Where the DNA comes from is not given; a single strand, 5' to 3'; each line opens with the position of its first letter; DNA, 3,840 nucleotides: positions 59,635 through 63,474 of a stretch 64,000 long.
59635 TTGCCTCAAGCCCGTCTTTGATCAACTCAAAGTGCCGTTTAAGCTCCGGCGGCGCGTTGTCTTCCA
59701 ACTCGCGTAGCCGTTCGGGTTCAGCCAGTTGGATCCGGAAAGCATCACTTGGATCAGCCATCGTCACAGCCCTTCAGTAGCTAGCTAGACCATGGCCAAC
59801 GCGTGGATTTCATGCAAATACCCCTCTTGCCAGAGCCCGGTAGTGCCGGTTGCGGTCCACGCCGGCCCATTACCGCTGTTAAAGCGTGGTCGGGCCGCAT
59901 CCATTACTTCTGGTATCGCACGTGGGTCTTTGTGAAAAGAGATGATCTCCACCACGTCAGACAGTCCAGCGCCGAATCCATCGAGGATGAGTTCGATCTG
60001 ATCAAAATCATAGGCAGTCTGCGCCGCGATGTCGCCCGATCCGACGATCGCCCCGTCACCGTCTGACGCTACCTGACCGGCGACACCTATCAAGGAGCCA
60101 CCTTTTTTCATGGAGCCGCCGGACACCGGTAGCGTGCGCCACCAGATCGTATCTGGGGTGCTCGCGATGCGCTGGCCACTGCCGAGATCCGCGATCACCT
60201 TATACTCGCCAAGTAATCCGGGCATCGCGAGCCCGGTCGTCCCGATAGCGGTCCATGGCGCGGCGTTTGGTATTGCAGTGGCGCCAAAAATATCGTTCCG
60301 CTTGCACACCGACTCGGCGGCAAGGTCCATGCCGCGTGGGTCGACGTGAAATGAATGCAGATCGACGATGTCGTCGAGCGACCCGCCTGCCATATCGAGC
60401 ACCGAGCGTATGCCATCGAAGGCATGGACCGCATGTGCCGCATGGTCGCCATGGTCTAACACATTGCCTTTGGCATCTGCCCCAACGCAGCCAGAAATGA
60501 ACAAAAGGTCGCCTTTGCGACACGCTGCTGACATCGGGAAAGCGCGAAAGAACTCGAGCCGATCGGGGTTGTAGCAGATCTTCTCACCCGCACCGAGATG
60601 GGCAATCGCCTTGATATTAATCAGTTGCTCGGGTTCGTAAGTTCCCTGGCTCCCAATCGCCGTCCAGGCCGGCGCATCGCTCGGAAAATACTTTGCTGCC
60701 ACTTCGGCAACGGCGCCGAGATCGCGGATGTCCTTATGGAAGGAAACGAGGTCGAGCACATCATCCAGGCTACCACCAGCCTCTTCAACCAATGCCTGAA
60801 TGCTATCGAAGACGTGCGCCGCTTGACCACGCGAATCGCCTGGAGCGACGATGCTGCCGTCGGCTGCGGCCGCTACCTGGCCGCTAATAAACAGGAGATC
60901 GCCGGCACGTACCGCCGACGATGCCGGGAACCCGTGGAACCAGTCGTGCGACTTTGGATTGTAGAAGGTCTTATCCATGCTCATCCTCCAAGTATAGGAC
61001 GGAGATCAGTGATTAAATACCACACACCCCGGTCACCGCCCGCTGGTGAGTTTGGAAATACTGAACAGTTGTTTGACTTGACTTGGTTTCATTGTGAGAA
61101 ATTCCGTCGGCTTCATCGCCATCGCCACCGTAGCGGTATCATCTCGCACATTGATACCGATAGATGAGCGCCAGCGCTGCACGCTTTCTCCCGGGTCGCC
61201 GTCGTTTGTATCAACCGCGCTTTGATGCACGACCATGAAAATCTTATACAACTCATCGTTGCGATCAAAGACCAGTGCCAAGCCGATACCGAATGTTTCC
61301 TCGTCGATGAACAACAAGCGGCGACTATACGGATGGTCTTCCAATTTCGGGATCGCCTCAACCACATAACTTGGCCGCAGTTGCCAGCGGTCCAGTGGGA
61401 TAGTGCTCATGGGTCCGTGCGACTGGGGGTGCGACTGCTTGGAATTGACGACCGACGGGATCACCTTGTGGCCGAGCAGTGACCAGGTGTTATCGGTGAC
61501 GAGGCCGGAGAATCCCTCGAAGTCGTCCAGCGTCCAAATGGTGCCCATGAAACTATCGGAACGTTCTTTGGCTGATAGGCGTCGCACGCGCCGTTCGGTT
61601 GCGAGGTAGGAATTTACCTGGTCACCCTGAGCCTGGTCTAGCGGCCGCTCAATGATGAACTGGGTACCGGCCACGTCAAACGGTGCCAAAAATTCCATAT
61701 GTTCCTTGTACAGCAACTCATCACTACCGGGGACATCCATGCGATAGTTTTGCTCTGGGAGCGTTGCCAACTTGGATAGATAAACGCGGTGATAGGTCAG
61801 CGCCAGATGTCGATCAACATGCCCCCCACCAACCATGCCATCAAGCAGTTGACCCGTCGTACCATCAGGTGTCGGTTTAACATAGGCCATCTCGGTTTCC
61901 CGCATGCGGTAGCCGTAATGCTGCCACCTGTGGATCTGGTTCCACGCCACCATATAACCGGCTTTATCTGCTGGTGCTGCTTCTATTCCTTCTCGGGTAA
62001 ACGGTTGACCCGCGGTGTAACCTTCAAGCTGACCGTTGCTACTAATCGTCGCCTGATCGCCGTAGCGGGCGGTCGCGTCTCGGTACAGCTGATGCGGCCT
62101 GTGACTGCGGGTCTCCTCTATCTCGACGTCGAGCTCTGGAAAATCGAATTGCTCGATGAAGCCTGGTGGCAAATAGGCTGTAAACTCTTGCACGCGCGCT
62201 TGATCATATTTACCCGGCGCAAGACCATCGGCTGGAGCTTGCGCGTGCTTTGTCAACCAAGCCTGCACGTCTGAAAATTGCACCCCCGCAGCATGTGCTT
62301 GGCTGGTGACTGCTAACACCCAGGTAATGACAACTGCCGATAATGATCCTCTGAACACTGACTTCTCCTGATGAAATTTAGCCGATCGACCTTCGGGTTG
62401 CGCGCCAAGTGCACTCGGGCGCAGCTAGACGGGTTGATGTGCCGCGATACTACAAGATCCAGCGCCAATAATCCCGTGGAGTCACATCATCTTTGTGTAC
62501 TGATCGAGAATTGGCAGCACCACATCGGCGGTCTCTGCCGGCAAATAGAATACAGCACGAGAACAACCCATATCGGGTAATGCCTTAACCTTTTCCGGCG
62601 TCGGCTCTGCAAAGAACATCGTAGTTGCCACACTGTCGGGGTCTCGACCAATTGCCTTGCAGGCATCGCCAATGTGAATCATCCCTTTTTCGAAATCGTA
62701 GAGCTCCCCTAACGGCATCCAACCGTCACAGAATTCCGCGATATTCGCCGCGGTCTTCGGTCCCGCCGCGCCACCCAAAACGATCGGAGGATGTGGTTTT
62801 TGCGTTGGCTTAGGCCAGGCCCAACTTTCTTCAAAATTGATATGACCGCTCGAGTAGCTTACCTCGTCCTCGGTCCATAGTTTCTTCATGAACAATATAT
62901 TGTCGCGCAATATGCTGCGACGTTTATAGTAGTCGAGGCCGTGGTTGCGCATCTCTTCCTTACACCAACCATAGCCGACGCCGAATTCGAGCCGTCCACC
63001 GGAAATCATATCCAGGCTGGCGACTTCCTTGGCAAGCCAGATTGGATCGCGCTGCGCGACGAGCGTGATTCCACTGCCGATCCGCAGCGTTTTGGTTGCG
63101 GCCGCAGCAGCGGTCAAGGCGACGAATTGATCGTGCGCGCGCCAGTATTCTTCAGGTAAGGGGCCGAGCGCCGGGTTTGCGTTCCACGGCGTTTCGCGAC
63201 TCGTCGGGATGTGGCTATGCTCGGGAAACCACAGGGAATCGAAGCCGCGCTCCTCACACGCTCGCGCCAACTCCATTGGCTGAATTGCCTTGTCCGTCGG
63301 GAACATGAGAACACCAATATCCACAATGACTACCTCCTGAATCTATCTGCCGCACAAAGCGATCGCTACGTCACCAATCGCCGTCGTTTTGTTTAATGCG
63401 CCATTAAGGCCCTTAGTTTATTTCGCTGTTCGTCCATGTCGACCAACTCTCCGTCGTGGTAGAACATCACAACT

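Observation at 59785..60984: Three Rid domains fused in one polypeptide, all lacking the RidA catalytic arginine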

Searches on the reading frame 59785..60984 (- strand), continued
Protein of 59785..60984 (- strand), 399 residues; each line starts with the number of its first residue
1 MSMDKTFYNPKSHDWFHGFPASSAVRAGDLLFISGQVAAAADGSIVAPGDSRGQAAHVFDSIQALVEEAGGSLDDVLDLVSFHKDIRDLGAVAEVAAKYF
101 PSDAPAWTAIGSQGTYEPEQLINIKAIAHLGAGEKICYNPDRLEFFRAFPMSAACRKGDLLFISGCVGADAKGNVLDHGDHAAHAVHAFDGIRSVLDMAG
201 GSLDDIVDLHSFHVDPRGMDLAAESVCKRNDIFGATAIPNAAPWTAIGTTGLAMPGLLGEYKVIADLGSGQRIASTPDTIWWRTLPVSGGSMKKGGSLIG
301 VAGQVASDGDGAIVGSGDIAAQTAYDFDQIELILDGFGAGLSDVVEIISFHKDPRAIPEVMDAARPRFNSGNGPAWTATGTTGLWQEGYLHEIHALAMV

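Call 87: list_cluster_members(proteins=[P0269, window:59788-60984:-, window:59788-60978:-])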
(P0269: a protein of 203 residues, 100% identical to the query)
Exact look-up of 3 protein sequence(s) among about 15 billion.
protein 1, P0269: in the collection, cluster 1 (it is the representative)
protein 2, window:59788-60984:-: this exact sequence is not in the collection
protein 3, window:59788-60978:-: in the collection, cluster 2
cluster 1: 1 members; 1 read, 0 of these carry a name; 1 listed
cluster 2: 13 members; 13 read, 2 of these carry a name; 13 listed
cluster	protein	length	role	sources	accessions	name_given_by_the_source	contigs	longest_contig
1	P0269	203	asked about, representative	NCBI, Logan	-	-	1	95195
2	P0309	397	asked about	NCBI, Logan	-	-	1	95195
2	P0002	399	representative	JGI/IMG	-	enamine deaminase RidA (YjgF/YER057c/UK114 family)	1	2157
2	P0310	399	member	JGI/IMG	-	enamine deaminase RidA (YjgF/YER057c/UK114 family)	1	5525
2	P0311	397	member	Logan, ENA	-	-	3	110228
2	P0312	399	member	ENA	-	-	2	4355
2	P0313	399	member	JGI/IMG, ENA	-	-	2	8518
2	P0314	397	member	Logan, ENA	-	-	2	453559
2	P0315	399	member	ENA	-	-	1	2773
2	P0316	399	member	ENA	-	-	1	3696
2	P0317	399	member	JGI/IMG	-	-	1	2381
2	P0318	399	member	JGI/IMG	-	-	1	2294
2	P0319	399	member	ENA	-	-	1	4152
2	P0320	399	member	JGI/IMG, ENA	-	-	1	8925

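Call 95: search_protein_families(library=pfam, proteins=[L051:8248-9969:+, L016:7908-8693:+, L024:11246-11635:+, L015:1580-2548:+, L053:9188-9943:+], max_evalue=0.001)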
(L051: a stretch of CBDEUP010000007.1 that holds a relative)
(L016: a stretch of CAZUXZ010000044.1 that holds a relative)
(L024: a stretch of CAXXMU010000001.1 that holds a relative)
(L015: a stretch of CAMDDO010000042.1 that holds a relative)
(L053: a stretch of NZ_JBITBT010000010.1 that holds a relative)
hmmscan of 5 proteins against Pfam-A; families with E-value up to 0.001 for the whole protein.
L051:8248-9969:+ (573 aa): 2 families
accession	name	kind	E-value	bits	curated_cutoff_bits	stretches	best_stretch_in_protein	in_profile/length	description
PF02129.25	Peptidase_S15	-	2e-61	208.5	23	1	22-287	1-261/262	X-Pro dipeptidyl-peptidase (S15 family)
PF08530.16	PepX_C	-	2.3e-45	155.6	22.5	1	326-565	4-216/217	X-Pro dipeptidyl-peptidase C-terminal non-catalytic domain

L016:7908-8693:+ (261 aa): 4 families
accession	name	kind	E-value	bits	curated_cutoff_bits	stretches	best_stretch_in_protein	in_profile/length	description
PF13561.12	adh_short_C2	-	2.8e-65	220.6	27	1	19-259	1-236/236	Enoyl-(Acyl carrier protein) reductase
PF00106.31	adh_short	-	3e-58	196.9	26.6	1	13-201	1-189/195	short chain dehydrogenase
PF08659.16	KR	-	1.1e-14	55.2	22.6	1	16-168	4-156/180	KR domain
PF23441.1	SDR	-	0.00021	21.2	27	1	91-257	92-254/258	SDR-like rossmann domain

L024:11246-11635:+ (129 aa): 1 family
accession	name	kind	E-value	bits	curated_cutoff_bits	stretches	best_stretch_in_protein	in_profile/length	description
PF01042.26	Ribonuc_L-PSP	-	7.2e-19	68.4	27.3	1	11-126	5-120/121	Endoribonuclease L-PSP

L015:1580-2548:+ (322 aa): 4 families
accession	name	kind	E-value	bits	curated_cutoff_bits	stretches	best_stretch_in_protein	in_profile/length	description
PF02826.25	2-Hacid_dh_C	-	6.2e-57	192.3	25.1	1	107-283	2-178/178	D-isomer specific 2-hydroxyacid dehydrogenase, NAD binding domain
PF00389.36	2-Hacid_dh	-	3.1e-25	88.9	24.6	1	4-309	1-128/134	D-isomer specific 2-hydroxyacid dehydrogenase, catalytic domain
PF13241.12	NAD_binding_7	-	0.0006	20.8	22.1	0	138-215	4-80/104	Putative NAD(P)-binding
PF03446.21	NAD_binding_2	-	0.00067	20.1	21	0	144-249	2-110/161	NAD binding domain of 6-phosphogluconate dehydrogenase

L053:9188-9943:+ (252 aa): 5 families
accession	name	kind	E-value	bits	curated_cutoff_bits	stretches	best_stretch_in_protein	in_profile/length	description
PF13561.12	adh_short_C2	-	2.8e-64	217.4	27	1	19-250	1-235/236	Enoyl-(Acyl carrier protein) reductase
PF00106.31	adh_short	-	6.2e-52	176.4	26.6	1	14-201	2-191/195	short chain dehydrogenase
PF08659.16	KR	-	4e-20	72.9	22.6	1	13-173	1-163/180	KR domain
PF23441.1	SDR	-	2.8e-15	56.8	27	1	10-250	5-255/258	SDR-like rossmann domain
PF01370.27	Epimerase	-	1.9e-05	24.7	20.9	1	15-148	1-116/240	NAD dependent epimerase/dehydratase family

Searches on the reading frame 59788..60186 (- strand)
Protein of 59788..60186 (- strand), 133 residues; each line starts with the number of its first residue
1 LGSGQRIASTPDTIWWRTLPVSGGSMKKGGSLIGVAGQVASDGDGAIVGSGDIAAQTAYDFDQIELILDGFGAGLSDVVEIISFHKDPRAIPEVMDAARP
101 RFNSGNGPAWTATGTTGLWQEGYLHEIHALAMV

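Call 51: search_solved_structures(query=window:59788-60186:-, max_evalue=0.01, show_alignments=2)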
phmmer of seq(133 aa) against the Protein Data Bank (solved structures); distinct sequences matched with E-value up to 0.01: 6.
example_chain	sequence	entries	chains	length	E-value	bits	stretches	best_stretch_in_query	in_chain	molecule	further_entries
1pf5_A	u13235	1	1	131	3.7e-10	42.9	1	28-132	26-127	Hypothetical protein yjgH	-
2dyy_A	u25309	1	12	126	4.7e-06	29.7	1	27-131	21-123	UPF0076 protein PH0854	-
2csl_A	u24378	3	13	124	7.3e-06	29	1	27-97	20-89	protein translation initiation inhibitor | translation initiation inhibitor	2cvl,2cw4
5v4f_A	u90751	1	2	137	0.00031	23.8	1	25-109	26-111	Putative translational inhibitor protein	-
5yu2_A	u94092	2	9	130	0.00086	22.3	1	31-104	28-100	Translation initiation inhibitor homologue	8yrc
1x25_A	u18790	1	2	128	0.0022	21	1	27-92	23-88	Hypothetical UPF0076 protein ST0811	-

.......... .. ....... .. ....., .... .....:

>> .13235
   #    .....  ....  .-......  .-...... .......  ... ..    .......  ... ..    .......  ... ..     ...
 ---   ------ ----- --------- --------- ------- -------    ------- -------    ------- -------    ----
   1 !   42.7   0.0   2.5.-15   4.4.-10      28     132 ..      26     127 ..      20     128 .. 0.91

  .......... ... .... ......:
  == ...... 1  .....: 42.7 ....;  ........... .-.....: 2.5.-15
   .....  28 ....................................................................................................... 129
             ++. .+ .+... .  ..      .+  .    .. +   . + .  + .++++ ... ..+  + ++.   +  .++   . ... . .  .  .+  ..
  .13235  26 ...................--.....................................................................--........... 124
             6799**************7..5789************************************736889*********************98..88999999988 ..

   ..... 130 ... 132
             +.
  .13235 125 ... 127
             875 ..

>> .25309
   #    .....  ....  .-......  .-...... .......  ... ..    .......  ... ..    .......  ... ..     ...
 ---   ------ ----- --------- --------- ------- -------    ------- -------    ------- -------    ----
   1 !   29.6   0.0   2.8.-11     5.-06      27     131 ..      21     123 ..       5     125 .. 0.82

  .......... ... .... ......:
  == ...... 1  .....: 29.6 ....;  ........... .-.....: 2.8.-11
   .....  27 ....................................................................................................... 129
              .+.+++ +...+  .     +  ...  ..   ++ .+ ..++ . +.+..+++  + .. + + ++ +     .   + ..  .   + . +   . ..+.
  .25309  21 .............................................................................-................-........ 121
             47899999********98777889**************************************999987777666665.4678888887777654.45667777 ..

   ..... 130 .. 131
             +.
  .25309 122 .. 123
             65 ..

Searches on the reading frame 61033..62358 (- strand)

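Call 11: search_protein_families(library=pfam, proteins=[window:61033-62358:-], max_evalue=0.001)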
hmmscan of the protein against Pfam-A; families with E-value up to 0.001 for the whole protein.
window:61033-62358:- (441 aa): 2 families
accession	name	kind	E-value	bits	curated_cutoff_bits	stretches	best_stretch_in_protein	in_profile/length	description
PF07044.18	DUF1329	-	7e-39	134.6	23.1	1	53-393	4-323/368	Protein of unknown function (DUF1329)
PF17131.11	LolA_like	-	1.2e-16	61.3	30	1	219-378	5-135/184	Outer membrane lipoprotein-sorting protein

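Call 53: search_protein_families(library=ncbifam, proteins=[window:61033-62358:-], max_evalue=0.001)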
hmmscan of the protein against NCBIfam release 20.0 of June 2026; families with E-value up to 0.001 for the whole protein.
window:61033-62358:- (441 aa): 0 families

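Call 79: search_protein_families(library=padloc, proteins=[window:61033-62358:-], max_evalue=0.01)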
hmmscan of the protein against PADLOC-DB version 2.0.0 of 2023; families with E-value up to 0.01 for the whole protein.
window:61033-62358:- (441 aa): 0 families

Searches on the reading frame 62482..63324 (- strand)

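Call 11: search_protein_families(library=pfam, proteins=[window:62482-63324:-], max_evalue=0.001)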
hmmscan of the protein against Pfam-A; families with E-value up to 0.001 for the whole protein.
window:62482-63324:- (280 aa): 1 family
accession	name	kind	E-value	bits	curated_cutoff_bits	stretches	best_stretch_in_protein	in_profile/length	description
PF00296.26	Bac_luciferase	-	7.5e-47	160.6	27.9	1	17-248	26-239/314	Luciferase-like monooxygenase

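Call 53: search_protein_families(library=ncbifam, proteins=[window:62482-63324:-], max_evalue=0.001)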
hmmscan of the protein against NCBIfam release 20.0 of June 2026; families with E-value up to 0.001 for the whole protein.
window:62482-63324:- (280 aa): 32 families (the best 25 are shown)
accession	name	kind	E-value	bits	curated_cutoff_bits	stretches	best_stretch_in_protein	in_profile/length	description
TIGR03619.1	F420_Rv2161c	subfamily_domain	1.1e-69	234.8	166.9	1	18-259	2-245/247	TIGR03619 family F420-dependent LLM class oxidoreductase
TIGR03560.1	F420_Rv1855c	subfamily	1.5e-39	136.2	231.4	1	16-236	15-226/227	TIGR03560 family F420-dependent LLM class oxidoreductase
TIGR03621.1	F420_MSMEG_2516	subfamily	2.7e-26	92.4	213.15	1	67-186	43-158/295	TIGR03621 family F420-dependent LLM class oxidoreductase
TIGR03571.1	lucif_BA3436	subfamily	7.1e-23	81.3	303.9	1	16-203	33-205/304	TIGR03571 family LLM class oxidoreductase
TIGR03555.1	F420_mer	equivalog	1.9e-20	73.5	348.7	1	62-237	36-209/325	5,10-methylenetetrahydromethanopterin reductase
NF002619.0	PRK02271.1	equivalog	4.7e-20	72.1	276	1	62-238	38-211/329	5,10-methylenetetrahydromethanopterin reductase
TIGR03856.1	F420_MSMEG_2906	subfamily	9.2e-19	68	243.7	1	3-255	3-225/249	LLM class F420-dependent oxidoreductase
TIGR03857.1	F420_MSMEG_2249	hypoth_equivalog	1.2e-18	67.5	218.4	1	59-261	35-235/329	TIGR03857 family LLM class F420-dependent oxidoreductase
TIGR04021.1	LLM_DMSO2_sfnG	equivalog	3.6e-17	62.8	382.95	1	64-229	61-228/350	dimethylsulfone monooxygenase SfnG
TIGR04465.1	ArgArg_F420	equivalog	3.1e-15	56.1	470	1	17-233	63-263/364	F420-dependent hydroxymycolic acid dehydrogenase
TIGR03559.1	F420_Rv3520c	subfamily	5.3e-15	55.3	335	1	63-205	37-189/325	LLM class F420-dependent oxidoreductase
TIGR04020.1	seco_metab_LLM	subfamily_domain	6.9e-15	55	244.45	1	69-193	56-179/341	MupA/Atu3671 family FMN-dependent luciferase-like monooxygenase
TIGR04024.1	F420_NP1902A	hypoth_equivalog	3e-14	52.5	345.4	1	64-205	40-179/330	TIGR04024 family LLM class F420-dependent oxidoreductase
TIGR04027.1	LLM_KPN_01858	hypoth_equivalog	7.5e-14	51.4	412.9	1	66-158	54-146/326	putative FMN-dependent luciferase-like monooxygenase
TIGR03564.1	F420_MSMEG_4879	subfamily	1.2e-13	51.3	234.25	1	64-204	24-162/265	TIGR03564 family F420-dependent LLM class oxidoreductase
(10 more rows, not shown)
